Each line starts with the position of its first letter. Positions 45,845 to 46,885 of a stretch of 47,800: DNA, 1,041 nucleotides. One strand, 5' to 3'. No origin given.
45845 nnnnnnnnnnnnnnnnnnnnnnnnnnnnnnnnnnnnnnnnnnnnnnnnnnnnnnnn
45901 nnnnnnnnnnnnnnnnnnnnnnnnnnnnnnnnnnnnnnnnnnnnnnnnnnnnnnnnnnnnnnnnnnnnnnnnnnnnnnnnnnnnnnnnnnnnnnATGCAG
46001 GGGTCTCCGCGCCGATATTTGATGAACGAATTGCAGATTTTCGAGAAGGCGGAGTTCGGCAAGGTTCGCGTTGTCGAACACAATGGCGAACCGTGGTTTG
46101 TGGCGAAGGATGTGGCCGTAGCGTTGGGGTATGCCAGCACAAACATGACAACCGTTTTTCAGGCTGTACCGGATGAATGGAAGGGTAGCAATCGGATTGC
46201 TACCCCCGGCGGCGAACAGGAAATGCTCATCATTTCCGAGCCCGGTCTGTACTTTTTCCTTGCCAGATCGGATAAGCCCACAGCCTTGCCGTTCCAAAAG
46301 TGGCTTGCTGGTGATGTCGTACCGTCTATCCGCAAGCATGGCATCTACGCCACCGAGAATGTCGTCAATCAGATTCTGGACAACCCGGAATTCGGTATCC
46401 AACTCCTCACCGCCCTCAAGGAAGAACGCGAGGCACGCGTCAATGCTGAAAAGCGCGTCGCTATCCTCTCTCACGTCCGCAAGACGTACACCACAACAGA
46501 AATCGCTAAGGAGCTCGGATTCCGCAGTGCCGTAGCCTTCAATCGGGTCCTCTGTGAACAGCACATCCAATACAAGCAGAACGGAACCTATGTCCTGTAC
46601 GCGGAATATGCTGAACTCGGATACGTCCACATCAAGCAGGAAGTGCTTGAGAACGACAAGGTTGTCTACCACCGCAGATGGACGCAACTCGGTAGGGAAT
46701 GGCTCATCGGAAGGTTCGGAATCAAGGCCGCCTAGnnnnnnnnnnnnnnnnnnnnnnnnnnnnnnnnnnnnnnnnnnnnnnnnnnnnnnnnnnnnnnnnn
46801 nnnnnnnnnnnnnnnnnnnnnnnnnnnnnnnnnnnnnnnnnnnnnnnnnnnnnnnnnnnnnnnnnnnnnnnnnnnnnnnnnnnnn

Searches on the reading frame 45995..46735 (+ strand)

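Call 40: search_protein_families(library=phrogs, proteins=[window:45995-46735:+], max_evalue=0.00001)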
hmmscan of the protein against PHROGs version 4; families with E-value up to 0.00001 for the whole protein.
window:45995-46735:+ (246 aa): 13 families
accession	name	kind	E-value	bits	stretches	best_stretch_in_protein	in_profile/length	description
phrog_130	-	transcription regulation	2.6e-66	225.6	1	4-241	151-408/480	anti-repressor Ant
phrog_2899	-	transcription regulation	5e-39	135.5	1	9-167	3-167/263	anti-repressor Ant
phrog_2593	-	transcription regulation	6.8e-36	125.3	1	20-152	26-163/255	anti-repressor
phrog_463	-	transcription regulation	2.8e-31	110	1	10-156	2-148/250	anti-repressor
phrog_7940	-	unknown function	2.1e-29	103.9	1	10-121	1-110/252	-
phrog_245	-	transcription regulation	9.7e-24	85.4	1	22-129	49-145/319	anti-repressor Ant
phrog_2011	-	transcription regulation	1.2e-20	75.3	1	13-124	1-122/275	anti-repressor Ant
phrog_9976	-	transcription regulation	3.5e-20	73.7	1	23-146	10-129/188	anti-repressor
phrog_2977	-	transcription regulation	3.1e-18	67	1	10-94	61-147/150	anti-repressor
phrog_5060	-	transcription regulation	4.2e-18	67.2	1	23-177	16-174/224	anti-repressor Ant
phrog_25722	-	unknown function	4.2e-16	60.1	1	15-125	6-115/150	-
phrog_25289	-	unknown function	4.4e-15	56.7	1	182-238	1-61/79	-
phrog_63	-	transcription regulation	1.2e-13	52.2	1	141-242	240-357/431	anti-repressor Ant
